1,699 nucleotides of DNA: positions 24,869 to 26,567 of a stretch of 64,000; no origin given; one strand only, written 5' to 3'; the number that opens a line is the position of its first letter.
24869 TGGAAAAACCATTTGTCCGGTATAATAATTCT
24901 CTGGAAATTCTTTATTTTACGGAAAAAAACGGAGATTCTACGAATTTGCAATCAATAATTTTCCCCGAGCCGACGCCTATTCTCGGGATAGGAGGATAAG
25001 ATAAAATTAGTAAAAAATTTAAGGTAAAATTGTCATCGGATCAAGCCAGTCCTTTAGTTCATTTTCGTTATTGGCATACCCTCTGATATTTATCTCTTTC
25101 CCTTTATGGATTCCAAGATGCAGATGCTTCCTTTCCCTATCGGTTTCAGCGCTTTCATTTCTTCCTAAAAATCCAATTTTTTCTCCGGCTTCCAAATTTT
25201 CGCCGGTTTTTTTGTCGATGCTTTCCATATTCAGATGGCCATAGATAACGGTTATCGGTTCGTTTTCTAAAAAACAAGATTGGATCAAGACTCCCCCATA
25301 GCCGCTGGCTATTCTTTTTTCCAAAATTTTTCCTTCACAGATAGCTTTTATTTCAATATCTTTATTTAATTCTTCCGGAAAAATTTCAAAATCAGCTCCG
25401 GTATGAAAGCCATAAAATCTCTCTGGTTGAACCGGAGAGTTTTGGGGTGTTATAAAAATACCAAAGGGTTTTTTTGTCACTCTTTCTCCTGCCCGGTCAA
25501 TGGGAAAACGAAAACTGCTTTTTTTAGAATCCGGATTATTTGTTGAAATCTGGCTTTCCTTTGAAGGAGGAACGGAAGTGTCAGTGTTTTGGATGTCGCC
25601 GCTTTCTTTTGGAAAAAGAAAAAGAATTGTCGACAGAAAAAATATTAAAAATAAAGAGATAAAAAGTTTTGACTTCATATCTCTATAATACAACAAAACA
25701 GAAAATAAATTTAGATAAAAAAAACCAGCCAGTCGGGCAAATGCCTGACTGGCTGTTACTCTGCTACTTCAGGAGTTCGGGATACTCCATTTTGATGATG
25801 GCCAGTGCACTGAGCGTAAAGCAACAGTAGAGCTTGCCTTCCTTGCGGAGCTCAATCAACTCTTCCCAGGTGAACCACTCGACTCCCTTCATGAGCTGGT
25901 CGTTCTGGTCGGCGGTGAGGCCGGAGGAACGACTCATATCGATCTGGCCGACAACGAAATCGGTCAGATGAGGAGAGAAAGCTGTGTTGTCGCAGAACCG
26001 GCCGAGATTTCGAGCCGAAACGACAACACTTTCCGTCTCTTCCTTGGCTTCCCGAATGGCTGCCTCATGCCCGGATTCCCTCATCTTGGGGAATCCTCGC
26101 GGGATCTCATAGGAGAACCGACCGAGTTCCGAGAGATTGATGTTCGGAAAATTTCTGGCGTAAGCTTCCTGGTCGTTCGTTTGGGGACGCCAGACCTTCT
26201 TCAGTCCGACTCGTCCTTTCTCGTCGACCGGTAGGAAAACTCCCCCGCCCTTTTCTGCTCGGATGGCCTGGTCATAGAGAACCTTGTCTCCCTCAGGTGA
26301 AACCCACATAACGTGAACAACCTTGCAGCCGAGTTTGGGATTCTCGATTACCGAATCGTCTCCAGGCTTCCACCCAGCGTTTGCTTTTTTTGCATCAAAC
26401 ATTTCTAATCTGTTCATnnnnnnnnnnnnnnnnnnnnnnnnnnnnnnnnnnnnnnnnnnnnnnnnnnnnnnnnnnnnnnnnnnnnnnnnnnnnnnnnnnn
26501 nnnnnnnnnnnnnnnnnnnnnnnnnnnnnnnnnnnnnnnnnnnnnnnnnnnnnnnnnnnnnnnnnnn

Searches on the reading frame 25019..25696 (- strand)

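Call 8: search_protein_families(library=pfam, proteins=[window:25019-25696:-], max_evalue=0.01)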
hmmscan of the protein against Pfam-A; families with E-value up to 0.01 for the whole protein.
window:25019-25696:- (225 aa): 1 family
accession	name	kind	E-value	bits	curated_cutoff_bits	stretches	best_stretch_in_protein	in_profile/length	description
PF01551.29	Peptidase_M23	-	7.1e-11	42.6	28.7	1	97-201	2-93/96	Peptidase family M23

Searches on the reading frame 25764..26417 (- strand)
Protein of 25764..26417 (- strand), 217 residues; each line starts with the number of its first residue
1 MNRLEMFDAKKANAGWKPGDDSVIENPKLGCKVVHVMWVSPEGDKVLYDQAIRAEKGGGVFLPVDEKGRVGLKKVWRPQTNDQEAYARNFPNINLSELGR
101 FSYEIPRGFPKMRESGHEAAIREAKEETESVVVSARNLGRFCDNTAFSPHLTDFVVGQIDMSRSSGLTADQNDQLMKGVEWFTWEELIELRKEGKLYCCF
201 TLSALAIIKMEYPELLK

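Call 8: search_protein_families(library=pfam, proteins=[window:25764-26417:-], max_evalue=0.01)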
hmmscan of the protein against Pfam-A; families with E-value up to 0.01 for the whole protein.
window:25764-26417:- (217 aa): 1 family
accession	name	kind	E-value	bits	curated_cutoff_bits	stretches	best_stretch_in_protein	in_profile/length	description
PF00293.34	NUDIX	-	6.1e-08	33.2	21.1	1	103-190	31-119/134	NUDIX domain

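Call 9: search_protein_families(library=ncbifam, proteins=[window:25764-26417:-], max_evalue=0.1)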
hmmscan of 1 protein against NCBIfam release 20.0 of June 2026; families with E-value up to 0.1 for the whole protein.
window:25764-26417:- (217 aa): 1 family
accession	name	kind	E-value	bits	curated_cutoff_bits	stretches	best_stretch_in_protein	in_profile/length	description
TIGR02705.1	nudix_YtkD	equivalog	0.054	13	154.4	1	102-139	46-83/156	RNA deprotection pyrophosphohydrolase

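Call 10: find_homologous_proteins(query=window:25764-26417:-)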
Query window:25764-26417:- (217 aa): 20 proteins with E <= 0.001 among 252 candidates.
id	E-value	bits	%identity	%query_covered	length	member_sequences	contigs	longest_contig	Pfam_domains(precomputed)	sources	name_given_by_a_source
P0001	5.1e-141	486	100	98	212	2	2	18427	PF00293.35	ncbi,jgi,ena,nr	ncbi:MAG TPA: NUDIX domain-containing protein [Candidatus Moranbacteria bacterium]|nr:NUDIX domain-c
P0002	1.0e-68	249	54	100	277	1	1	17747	PF00293.35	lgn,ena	-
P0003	6.2e-66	240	52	97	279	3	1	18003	PF00293.35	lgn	-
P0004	1.9e-64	235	55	98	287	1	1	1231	PF00293.35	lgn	-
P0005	7.6e-64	233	52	99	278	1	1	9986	PF00293.35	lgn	-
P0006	1.8e-63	232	51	98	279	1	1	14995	PF00293.35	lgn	-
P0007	1.1e-61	226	54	94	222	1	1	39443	PF00293.35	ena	-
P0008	5.9e-57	211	49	94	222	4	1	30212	PF00293.35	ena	-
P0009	8.0e-57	210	51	94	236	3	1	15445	PF00293.35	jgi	jgi:ADP-ribose pyrophosphatase YjhB (NUDIX family)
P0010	1.4e-56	210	50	94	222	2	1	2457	PF00293.35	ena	-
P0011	2.1e-56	209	48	99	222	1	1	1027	PF00293.35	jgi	jgi:ADP-ribose pyrophosphatase YjhB (NUDIX family)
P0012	9.6e-56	207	50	94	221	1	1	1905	PF00293.35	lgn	-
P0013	5.3e-55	204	51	89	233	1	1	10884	PF00293.35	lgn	-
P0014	1.4e-54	203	49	91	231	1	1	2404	PF00293.35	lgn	-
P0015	3.2e-54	202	50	96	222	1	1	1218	PF00293.35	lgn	-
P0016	1.2e-53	200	49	95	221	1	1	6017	PF00293.35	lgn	-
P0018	2.7e-49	186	47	90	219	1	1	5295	PF00293.35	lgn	-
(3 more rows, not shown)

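Call 12: find_related_loci(query=A1, collection=genome_contigs, flank=3000)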
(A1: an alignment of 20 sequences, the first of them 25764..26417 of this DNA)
Query A1 (217 aa) in genome_contigs; peptide patterns used: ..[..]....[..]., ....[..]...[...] (x = any residue, [..] = any of these).
67 stretches matched a pattern; 10 encode a relative of the query (tblastn E <= 1e-3); 9 distinct loci.
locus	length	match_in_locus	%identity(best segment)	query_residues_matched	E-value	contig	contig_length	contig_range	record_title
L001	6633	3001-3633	49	3-207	4e-65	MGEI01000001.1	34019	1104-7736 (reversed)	MAG: Candidatus Uhrbacteria bacterium RIFCSPLOWO2_01_FULL_47_17 rifcsplowo2_01_scaffold_1712, whole genome shotgun seque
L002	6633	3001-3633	50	3-207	1e-63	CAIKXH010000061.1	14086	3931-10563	Candidatus Uhrbacteria bacterium isolate Loclat_bin-13963 genome assembly, contig: bin-13963:061/176, whole genome shotg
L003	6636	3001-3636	46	5-216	9e-55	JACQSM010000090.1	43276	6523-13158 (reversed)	MAG: Candidatus Uhrbacteria bacterium isolate NC_groundwater_1385_Ag_S-0.2um_61_26 S_p2_S4_coassembly_k141_3483783, whol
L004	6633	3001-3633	44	5-216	9e-55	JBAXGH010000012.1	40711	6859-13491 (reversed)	MAG: bacterium isolate ELA292 MAG292_12, whole genome shotgun sequence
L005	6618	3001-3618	41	12-217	1e-48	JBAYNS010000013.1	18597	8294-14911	MAG: Candidatus Peribacteraceae bacterium isolate SO_2016_LW1_70 scaffold02881_LW64-88_2016, whole genome shotgun sequen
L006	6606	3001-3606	42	13-217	1e-45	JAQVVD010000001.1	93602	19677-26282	MAG: Candidatus Peribacteraceae bacterium isolate STF1_71 NODE_370_length_93602_cov_5.382883_Sandtown_F1, whole genome s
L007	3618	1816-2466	41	2-217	2e-45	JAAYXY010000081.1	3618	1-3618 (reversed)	MAG: Candidatus Peribacteria bacterium isolate AS06rmzACSIP_191 526982_AS06, whole genome shotgun sequence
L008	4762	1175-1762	40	16-206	4e-34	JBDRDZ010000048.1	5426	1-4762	MAG: Patescibacteria group bacterium isolate MEGAHIT-group-1.29 k141_2990297, whole genome shotgun sequence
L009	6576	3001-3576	49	15-207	7e-59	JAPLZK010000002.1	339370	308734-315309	MAG: Candidatus Uhrbacteria bacterium isolate LacPavin_0818_WC45_MAG_46_11 LacPavin_0818_WC45_scaffold_196862, whole gen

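Call 13: find_related_loci(query=A1, collection=metagenome_contigs, flank=3000)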
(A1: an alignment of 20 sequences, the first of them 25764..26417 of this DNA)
Query A1 (217 aa) in metagenome_contigs; peptide patterns used: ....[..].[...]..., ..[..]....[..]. (x = any residue, [..] = any of these).
149 stretches matched a pattern; 16 encode a relative of the query (tblastn E <= 1e-3); 16 distinct loci.
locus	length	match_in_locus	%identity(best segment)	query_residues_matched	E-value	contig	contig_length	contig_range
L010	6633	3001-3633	49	3-207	4e-65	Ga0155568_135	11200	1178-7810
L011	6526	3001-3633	49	3-207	4e-65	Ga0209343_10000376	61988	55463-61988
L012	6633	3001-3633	44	5-216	1e-54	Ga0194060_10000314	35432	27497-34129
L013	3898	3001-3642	41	1-217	4e-45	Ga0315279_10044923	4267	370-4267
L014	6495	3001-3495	37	47-210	4e-29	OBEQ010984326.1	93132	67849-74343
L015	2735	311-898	39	16-206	5e-29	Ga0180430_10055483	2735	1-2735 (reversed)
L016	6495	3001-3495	37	47-210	4e-29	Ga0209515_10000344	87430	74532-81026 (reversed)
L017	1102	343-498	38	58-128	3e-7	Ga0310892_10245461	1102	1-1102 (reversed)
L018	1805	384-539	38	58-128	4e-7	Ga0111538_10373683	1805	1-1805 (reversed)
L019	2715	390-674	31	26-128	7e-7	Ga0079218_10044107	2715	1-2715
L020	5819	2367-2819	24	45-205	2e-6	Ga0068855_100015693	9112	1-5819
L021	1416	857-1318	26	45-211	2e-6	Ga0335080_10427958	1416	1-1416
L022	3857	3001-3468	24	45-210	3e-6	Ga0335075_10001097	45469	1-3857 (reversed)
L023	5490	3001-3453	27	45-205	2e-5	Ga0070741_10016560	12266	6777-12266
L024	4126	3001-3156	35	58-128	3e-5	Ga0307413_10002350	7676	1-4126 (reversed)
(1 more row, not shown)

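Call 14: find_encoding_contigs(protein=P0002, flank=3000, max_places=2)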
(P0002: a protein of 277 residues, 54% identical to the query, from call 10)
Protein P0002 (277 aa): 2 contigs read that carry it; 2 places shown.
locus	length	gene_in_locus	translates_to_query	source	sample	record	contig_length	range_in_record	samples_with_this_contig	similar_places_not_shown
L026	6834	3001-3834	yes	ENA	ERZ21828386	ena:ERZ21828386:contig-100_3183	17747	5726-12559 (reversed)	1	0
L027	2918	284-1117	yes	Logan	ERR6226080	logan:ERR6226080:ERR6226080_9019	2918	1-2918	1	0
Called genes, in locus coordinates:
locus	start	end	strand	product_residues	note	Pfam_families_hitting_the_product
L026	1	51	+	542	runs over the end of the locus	-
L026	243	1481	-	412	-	-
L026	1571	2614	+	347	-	PF00149:Metallophos, PF12850:Metallophos_2 (faint)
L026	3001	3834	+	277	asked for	PF00293:NUDIX (weak)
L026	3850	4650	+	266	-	-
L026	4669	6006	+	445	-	-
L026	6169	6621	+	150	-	-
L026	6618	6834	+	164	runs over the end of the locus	-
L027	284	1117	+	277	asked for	PF00293:NUDIX (weak)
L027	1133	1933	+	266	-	-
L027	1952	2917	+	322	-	?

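Call 15: find_encoding_contigs(protein=P0003, flank=3000, max_places=2)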
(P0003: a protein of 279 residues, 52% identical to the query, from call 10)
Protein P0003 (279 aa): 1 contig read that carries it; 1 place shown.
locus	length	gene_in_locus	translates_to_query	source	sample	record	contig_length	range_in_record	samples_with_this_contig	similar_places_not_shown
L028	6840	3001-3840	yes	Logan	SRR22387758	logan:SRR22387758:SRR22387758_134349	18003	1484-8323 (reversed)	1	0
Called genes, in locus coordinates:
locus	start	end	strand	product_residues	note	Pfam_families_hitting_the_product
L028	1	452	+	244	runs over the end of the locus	PF00535:Glycos_transf_2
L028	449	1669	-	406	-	PF00149:Metallophos (weak)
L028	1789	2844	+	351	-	PF00149:Metallophos (faint), PF12850:Metallophos_2 (faint)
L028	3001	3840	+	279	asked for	PF00293:NUDIX (weak)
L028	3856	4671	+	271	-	-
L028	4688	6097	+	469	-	-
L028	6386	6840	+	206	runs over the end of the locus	-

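Call 16: find_encoding_contigs(protein=P0007, flank=3000, max_places=2)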
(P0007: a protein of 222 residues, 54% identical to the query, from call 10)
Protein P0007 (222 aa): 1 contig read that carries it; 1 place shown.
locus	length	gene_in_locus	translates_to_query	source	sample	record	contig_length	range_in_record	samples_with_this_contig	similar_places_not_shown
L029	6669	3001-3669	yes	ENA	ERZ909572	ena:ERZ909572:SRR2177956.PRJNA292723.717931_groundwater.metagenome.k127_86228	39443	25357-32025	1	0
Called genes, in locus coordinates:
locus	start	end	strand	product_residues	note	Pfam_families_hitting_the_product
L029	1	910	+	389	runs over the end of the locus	-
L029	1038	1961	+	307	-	-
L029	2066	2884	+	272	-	PF00481:PP2C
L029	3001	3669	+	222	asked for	PF00293:NUDIX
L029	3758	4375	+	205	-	PF02163:Peptidase_M50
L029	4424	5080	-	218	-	PF13328:HD_4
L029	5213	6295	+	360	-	PF00483:NTP_transferase, PF12804:NTP_transf_3, PF00132:Hexapep (faint), PF25084:LbH_EIF2B, PF25087:GMPPB_C (weak)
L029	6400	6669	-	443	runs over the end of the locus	PF08308:PEGA, PF25174:Beta-prop_THOC3 (faint)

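Call 17: find_encoding_contigs(protein=P0001, flank=5000, max_places=4)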
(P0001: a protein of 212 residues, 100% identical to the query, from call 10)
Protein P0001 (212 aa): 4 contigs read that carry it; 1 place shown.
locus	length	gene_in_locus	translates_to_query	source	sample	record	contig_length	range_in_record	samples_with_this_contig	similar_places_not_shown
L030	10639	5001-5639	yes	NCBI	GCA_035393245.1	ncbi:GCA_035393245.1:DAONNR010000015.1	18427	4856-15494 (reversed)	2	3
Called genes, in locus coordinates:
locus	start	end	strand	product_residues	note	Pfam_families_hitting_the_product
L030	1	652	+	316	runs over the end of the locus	-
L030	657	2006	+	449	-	PF13196:DUF4012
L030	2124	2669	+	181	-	PF00908:dTDP_sugar_isom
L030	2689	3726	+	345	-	PF01073:3Beta_HSD, PF01370:Epimerase, PF02719:Polysacc_synt_2, PF04321:RmlD_sub_bind, PF07993:NAD_binding_4, PF16363:GDP_Man_Dehyd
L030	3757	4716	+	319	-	PF13424:TPR_12 (faint)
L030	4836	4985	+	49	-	-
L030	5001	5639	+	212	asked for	PF00293:NUDIX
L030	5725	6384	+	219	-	PF01551:Peptidase_M23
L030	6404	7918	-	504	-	-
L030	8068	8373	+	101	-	PF00829:Ribosomal_L21p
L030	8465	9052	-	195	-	PF21176:RecR_HhH, PF02132:RecR_ZnF, PF01751:Toprim, PF13662:Toprim_4, PF21175:RecR_C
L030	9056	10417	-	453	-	PF00772:DnaB, PF13481:AAA_25, PF03796:DnaB_C, PF06745:ATPase (weak)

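Call 23: find_encoding_contigs(protein=P0005, flank=2000, max_places=1)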
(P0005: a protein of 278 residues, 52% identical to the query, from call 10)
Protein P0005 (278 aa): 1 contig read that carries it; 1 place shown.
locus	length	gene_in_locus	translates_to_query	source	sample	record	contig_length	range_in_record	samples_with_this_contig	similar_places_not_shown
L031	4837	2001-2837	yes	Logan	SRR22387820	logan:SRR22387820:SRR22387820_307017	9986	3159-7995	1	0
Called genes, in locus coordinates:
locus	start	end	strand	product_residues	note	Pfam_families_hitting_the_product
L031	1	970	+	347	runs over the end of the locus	PF00149:Metallophos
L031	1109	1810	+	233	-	-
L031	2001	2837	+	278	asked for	PF00293:NUDIX (weak)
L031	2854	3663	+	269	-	-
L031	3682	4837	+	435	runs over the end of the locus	-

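Call 24: find_encoding_contigs(protein=P0006, flank=2000, max_places=1)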
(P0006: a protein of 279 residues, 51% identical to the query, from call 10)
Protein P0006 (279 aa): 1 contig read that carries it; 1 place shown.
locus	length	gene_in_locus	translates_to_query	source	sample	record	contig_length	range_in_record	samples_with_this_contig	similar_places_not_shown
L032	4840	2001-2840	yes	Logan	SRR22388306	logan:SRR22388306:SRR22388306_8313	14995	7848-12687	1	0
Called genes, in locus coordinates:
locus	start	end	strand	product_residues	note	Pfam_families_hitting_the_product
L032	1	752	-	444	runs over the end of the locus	PF00149:Metallophos (faint)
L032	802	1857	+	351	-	PF00149:Metallophos (faint), PF12850:Metallophos_2 (faint)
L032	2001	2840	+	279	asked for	PF00293:NUDIX (weak)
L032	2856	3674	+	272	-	-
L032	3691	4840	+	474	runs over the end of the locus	-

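Call 25: find_encoding_contigs(protein=P0013, flank=2000, max_places=1)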
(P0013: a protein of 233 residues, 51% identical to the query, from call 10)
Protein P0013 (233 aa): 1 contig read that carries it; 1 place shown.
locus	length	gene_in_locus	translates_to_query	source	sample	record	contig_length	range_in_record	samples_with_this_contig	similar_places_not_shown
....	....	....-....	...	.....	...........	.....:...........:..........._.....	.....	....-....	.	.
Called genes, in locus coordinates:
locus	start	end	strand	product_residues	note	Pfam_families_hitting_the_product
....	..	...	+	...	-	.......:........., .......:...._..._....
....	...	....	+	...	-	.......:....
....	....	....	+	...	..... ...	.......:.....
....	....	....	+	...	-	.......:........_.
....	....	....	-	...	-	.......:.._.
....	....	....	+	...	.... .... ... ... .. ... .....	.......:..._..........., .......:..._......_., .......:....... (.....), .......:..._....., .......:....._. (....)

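Call 26: find_encoding_contigs(protein=P0016, flank=2000, max_places=1)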
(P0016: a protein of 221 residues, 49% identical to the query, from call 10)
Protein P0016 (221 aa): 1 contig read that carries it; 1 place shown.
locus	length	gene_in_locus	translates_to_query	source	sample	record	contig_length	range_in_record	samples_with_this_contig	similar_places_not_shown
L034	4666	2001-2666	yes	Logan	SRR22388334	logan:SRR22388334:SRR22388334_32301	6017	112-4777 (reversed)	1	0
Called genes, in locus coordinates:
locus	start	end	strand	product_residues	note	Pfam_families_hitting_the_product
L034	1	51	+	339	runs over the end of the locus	-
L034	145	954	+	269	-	PF00481:PP2C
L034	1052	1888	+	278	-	PF00481:PP2C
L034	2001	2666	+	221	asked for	PF00293:NUDIX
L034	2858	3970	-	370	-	-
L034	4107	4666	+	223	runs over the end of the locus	?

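Call 27: find_encoding_contigs(protein=P0018, flank=2000, max_places=1)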
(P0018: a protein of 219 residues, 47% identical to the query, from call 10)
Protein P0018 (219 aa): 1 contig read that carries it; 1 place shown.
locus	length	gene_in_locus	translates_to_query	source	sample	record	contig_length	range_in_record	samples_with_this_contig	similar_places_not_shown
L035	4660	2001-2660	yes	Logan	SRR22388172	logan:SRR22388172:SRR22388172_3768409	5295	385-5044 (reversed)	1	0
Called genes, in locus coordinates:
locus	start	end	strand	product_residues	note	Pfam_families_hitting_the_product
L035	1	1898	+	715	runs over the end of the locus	?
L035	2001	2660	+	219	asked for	PF00293:NUDIX (weak)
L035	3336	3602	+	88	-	PF03118:RNA_pol_A_CTD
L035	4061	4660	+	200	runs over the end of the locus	PF01628:HrcA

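Call 32: search_solved_structures(query=A1, max_evalue=0.01, show_alignments=1)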
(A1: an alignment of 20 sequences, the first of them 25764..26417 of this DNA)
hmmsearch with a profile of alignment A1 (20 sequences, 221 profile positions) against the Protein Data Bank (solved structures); distinct sequences matched with E-value up to 0.01: 22.
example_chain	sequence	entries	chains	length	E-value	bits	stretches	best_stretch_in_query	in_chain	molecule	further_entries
2fml_A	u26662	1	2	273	0.00013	24.7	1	106-144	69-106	MutT/nudix family protein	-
1g0s_A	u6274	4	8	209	0.00049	22.8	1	110-218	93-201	HYPOTHETICAL 23.7 KDA PROTEIN IN ICC-TOLC INTERGENIC REGION | ADP-ribose pyrophosphatase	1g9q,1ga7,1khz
1viq_A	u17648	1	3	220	0.00053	22.7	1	110-218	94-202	ADP-ribose pyrophosphatase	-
4jzu_A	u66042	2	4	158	0.00092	21.9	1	108-146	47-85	RNA PYROPHOSPHOHYDROLASE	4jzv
3id9_A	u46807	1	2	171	0.00093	21.9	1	103-161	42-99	MutT/NUDIX family protein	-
6fl4_A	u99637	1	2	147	0.001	21.8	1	102-173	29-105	Nudix hydrolase 1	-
5gp0_E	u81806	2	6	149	0.001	21.8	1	102-173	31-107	Nudix hydrolase 1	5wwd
6dby_A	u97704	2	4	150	0.001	21.7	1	102-173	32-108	Nudix hydrolase 1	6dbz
8wv3_A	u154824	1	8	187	0.0014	21.3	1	107-218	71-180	ADP-ribose pyrophosphatase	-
9jax_E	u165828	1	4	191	0.0014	21.3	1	107-218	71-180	ADP-ribose pyrophosphatase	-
2yyh_A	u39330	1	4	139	0.0022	20.7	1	111-161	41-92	8-OXO-dGTPase domain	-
8zr8_A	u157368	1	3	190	0.0026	20.4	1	107-218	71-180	Methanol dehydrogenase activator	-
6ypb_A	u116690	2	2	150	0.0061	19.2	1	102-144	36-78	Geranyl diphosphate phosphohydrolase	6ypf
9dua_A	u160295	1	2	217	0.0069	19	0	110-217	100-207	ADP-ribose pyrophosphatase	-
9b1z_A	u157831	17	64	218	0.007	19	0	110-217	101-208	ADP-ribose pyrophosphatase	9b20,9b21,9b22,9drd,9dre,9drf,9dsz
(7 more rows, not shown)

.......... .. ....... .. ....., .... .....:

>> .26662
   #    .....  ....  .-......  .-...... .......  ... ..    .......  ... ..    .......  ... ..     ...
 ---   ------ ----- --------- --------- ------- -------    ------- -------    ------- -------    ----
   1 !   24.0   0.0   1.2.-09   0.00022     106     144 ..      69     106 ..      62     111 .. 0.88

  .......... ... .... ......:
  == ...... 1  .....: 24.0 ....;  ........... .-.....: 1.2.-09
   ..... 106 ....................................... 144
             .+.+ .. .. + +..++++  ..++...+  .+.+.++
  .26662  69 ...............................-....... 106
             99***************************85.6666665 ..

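Call 33: search_protein_families(library=padloc, proteins=[window:25764-26417:-, P0002], max_evalue=0.1)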
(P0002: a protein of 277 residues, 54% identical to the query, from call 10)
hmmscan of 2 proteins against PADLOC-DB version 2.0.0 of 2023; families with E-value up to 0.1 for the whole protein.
window:25764-26417:- (217 aa): 0 families

P0002 (277 aa): 1 family
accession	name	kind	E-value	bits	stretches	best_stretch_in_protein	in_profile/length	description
PDLC04899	PDC-S07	-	0.0042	14.7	1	110-146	34-70/135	-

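Call 63: find_related_loci(query=A1, collection=viral_contigs, flank=3000)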
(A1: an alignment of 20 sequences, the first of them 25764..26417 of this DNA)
Query A1 (217 aa) in viral_contigs; peptide patterns used: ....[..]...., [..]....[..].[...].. (x = any residue, [..] = any of these).
14 stretches matched a pattern, but none encodes a relative of the query by tblastn (E <= 1e-3).

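Call 75: predict_structure(alignment_id=A1)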
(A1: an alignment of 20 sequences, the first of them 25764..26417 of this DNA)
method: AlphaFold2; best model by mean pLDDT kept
length: 217 residues; sequences in the alignment: 20
mean_pLDDT: 88.0   pTM: 0.80
mean pLDDT of the five models: 88.0, 87.0, 80.9, 80.3, 54.2
residues with pLDDT >= 90: 127; 70-90: 72; 50-70: 18; < 50: 0
segments of 3 or more residues with pLDDT < 50: none
pLDDT, mean of each block of 10 residues (from residue 1): 81 59 70 84 86 84 98 94 90 89 93 92 95 96 72 95 92 88 98 94 94 93
secondary structure, 60 per line:
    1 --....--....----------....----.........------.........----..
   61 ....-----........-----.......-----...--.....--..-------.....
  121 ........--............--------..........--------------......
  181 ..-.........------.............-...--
elements in order: E3-6 H9-12 E23-26 E31-39 E46-54 E59-64 E70-77 H83-89 E100-104 H116-128 E131-142 E151-160 E175-182 H184-192 H199-211

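Call 78: fold_search(model_id=the predicted structure, library=pdb)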
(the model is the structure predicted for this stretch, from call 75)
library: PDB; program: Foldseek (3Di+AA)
matches with E <= 10: 660; with E <= 0.001: 239
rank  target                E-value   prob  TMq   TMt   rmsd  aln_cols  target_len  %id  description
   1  9b1z_A                3.5e-10  1.00  0.57  0.61   5.8       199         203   17  Crystal structure of ADP-ribose diphosphatase from Klebsiella pneumoniae (Apo) (released 2024-03-27)
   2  9b22_A                4.9e-10  1.00  0.57  0.61   8.5       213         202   16  Crystal structure of ADP-ribose diphosphatase from Klebsiella pneumoniae (ADP Ribose and AMP bound) (released 2024-03-27)
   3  9drf_E                6.9e-10  1.00  0.55  0.58   6.2       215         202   16  Crystal structure of ADP-ribose diphosphatase from Klebsiella pneumoniae (DTP bound, P21 form) (released 2024-10-02)
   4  1viq_A                9.7e-10  1.00  0.60  0.63   7.7       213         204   19  Crystal structure of putative ADP ribose pyrophosphatase (released 2003-12-30)
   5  1g0s_B                1.0e-09  1.00  0.58  0.61   5.7       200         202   20  THE CRYSTAL STRUCTURE OF THE E.COLI ADP-RIBOSE PYROPHOSPHATASE (released 2001-05-02)
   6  9drf_G                1.0e-09  1.00  0.55  0.59   6.2       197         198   17  Crystal structure of ADP-ribose diphosphatase from Klebsiella pneumoniae (DTP bound, P21 form) (released 2024-10-02)
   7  9b21_A                1.0e-09  1.00  0.57  0.60   8.6       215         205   18  Crystal structure of ADP-ribose diphosphatase from Klebsiella pneumoniae (ADP Ribose bound, Orthorhombic P form) (released 2024-03-27)
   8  1viq_B                1.1e-09  1.00  0.54  0.58   8.7       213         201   19  Crystal structure of putative ADP ribose pyrophosphatase (released 2003-12-30)
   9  3o61_D                1.2e-09  1.00  0.60  0.67   5.4       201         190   16  Structure of the E100A E.coli GDP-mannose hydrolase (yffh) in complex with GDP-mannose and Mg++ (released 2011-05-11)
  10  9drd_B                1.2e-09  1.00  0.57  0.60   5.9       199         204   17  Crystal structure of ADP-ribose diphosphatase from Klebsiella pneumoniae (Apo, monoclinic P form 2) (released 2024-10-02)
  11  9dre_C                1.4e-09  1.00  0.56  0.60   5.9       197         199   17  Crystal structure of ADP-ribose diphosphatase from Klebsiella pneumoniae (ADP bound, P21 form) (released 2024-10-02)
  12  5c7t_A                1.4e-09  1.00  0.61  0.71   4.2       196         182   18  Crystal Structure of the Bdellovibrio bacteriovorus Nucleoside Diphosphate Sugar Hydrolase in complex with ADP-ribose (released 2016-01-20)
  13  9b20_B                1.4e-09  1.00  0.58  0.62   5.6       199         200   18  Crystal structure of ADP-ribose diphosphatase from Klebsiella pneumoniae (AMP bound) (released 2024-03-27)
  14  9du6_A                1.5e-09  1.00  0.54  0.59   6.2       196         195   17  Crystal structure of ADP-ribose diphosphatase from Klebsiella pneumoniae (ATP bound) (released 2024-10-16)
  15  1ga7_A                1.6e-09  1.00  0.54  0.56   8.9       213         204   19  CRYSTAL STRUCTURE OF THE ADP-RIBOSE PYROPHOSPHATASE IN COMPLEX WITH GD+3 (released 2001-05-02)
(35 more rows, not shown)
